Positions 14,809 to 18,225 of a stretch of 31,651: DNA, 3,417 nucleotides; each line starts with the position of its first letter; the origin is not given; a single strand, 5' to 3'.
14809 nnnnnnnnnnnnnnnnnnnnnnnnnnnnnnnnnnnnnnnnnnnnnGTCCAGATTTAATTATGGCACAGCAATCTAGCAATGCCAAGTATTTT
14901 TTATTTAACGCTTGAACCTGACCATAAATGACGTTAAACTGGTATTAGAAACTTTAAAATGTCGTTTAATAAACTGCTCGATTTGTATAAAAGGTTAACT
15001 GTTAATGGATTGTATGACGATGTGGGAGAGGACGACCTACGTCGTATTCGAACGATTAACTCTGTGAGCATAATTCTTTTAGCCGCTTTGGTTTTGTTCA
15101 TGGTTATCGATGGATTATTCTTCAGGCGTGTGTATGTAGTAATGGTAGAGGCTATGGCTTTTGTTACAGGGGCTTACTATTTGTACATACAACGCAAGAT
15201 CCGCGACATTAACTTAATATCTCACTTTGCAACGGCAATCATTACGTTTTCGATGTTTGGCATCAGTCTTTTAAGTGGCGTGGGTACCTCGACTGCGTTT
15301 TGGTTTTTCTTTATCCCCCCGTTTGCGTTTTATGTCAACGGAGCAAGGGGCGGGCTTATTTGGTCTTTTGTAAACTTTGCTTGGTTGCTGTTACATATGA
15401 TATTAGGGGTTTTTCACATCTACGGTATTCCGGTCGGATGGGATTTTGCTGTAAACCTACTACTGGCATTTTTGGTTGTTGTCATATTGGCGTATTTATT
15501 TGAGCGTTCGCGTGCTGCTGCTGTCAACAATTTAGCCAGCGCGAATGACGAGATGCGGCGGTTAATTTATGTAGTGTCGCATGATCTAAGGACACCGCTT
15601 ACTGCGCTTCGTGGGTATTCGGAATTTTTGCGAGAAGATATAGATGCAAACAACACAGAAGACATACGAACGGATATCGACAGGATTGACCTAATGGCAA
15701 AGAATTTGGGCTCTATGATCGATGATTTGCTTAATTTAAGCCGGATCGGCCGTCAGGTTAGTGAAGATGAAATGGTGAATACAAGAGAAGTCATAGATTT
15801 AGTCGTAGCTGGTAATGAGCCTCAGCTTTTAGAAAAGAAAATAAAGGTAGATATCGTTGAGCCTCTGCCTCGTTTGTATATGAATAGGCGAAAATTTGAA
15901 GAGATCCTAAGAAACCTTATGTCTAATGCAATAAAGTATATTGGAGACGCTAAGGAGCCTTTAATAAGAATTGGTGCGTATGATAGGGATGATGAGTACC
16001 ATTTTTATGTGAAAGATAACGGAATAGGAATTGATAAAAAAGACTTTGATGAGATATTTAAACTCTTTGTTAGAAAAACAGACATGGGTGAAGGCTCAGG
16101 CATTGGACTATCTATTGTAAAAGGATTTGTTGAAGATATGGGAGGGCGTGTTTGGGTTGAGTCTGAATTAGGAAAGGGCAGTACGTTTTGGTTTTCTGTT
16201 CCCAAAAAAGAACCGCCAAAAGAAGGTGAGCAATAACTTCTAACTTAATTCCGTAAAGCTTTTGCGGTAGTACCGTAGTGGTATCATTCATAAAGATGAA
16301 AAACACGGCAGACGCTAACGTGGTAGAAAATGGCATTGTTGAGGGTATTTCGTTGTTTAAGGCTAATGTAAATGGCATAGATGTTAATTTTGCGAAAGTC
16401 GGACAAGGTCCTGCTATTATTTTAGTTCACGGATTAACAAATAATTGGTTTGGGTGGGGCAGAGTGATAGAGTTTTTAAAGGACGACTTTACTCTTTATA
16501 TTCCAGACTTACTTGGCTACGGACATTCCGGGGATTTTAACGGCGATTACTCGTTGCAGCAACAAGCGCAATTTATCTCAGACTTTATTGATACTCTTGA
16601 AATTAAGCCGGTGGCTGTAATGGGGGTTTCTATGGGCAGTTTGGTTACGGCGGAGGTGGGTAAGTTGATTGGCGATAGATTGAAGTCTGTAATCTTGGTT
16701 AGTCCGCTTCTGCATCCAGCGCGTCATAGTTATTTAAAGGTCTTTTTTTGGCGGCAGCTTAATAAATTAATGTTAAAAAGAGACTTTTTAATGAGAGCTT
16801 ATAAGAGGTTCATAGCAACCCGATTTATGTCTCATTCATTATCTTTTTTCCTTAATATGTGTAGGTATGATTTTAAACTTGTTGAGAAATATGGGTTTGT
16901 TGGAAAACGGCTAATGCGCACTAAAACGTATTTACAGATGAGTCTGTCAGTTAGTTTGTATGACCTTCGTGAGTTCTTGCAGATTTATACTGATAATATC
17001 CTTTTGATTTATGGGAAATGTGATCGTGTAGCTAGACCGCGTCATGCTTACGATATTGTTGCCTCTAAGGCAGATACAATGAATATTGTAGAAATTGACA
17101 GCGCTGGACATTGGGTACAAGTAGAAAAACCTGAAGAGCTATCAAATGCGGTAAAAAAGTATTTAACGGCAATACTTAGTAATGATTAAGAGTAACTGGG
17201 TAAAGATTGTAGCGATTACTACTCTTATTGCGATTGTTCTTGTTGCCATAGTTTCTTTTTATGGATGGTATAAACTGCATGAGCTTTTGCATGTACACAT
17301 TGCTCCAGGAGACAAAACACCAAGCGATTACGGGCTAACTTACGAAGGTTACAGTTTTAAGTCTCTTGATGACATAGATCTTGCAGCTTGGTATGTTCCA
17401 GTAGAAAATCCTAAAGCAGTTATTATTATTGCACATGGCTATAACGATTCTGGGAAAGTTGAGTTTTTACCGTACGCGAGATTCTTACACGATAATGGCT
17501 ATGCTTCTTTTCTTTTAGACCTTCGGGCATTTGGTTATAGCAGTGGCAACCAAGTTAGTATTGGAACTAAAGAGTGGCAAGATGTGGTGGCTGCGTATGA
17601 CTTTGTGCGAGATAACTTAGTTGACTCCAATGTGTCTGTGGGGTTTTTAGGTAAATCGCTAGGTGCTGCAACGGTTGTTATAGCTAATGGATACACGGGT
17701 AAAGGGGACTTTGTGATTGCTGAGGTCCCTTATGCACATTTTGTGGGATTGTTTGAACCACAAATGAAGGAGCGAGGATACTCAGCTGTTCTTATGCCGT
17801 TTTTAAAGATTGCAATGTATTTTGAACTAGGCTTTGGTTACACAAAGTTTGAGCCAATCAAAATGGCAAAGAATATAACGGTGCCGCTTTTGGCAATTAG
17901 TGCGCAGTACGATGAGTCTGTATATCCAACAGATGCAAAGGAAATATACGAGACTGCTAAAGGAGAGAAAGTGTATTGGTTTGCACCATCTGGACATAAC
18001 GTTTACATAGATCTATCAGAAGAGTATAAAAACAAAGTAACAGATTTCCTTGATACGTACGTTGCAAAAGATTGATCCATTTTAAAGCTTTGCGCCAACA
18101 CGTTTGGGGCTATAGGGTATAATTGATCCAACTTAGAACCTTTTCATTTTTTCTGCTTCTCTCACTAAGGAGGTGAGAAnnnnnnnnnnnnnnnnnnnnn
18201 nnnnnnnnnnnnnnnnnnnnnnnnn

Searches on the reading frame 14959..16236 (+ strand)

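Call 9: search_protein_families(library=pfam, proteins=[window:14959-16236:+], max_evalue=0.001)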
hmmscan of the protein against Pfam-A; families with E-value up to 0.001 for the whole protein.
window:14959-16236:+ (425 aa): 3 families
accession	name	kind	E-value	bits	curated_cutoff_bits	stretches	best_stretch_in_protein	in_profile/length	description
PF02518.31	HATPase_c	-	7.4e-27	94.4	26.4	1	310-417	3-110/111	Histidine kinase-, DNA gyrase B-, and HSP90-like ATPase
PF00512.31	HisKA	-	4e-16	59.2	26.9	1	199-264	2-64/66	His Kinase A (phospho-acceptor) domain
PF20966.2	MASE6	-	7.9e-09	36.2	27.4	1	32-192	11-170/170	MASE6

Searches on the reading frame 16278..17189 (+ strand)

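Call 9: search_protein_families(library=pfam, proteins=[window:16278-17189:+], max_evalue=0.001)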
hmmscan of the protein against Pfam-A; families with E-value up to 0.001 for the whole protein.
window:16278-17189:+ (303 aa): 5 families
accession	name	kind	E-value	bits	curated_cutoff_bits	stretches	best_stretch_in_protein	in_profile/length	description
PF00561.26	Abhydrolase_1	-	1.3e-21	77.9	25.8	1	45-285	1-245/245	alpha/beta hydrolase fold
PF12697.13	Abhydrolase_6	-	5.4e-20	73.4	26.3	1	47-289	1-215/217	Alpha/beta hydrolase family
PF12146.15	Hydrolase_4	-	2.1e-12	47.3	27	1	46-281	6-235/239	Serine aminopeptidase, S33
PF03096.20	Ndr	-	4e-05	22.9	23.3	1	92-296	81-276/283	Ndr family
PF10230.15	LIDHydrolase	-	0.00034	20.9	27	1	90-277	58-258/262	Lipid-droplet associated hydrolase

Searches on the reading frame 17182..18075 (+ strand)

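Call 9: search_protein_families(library=pfam, proteins=[window:17182-18075:+], max_evalue=0.001)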
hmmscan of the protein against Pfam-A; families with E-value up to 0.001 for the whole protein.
window:17182-18075:+ (297 aa): 4 families
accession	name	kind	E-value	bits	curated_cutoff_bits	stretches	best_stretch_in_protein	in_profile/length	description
PF12146.15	Hydrolase_4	-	1.9e-11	44.1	27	1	76-166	2-91/239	Serine aminopeptidase, S33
PF02129.25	Peptidase_S15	-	1e-09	38.9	23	1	78-169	19-113/262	X-Pro dipeptidyl-peptidase (S15 family)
PF00561.26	Abhydrolase_1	-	2.4e-07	31.1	25.8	1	80-165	2-83/245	alpha/beta hydrolase fold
PF00326.27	Peptidase_S9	-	0.00027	20.9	22.6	1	124-294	37-210/213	Prolyl oligopeptidase family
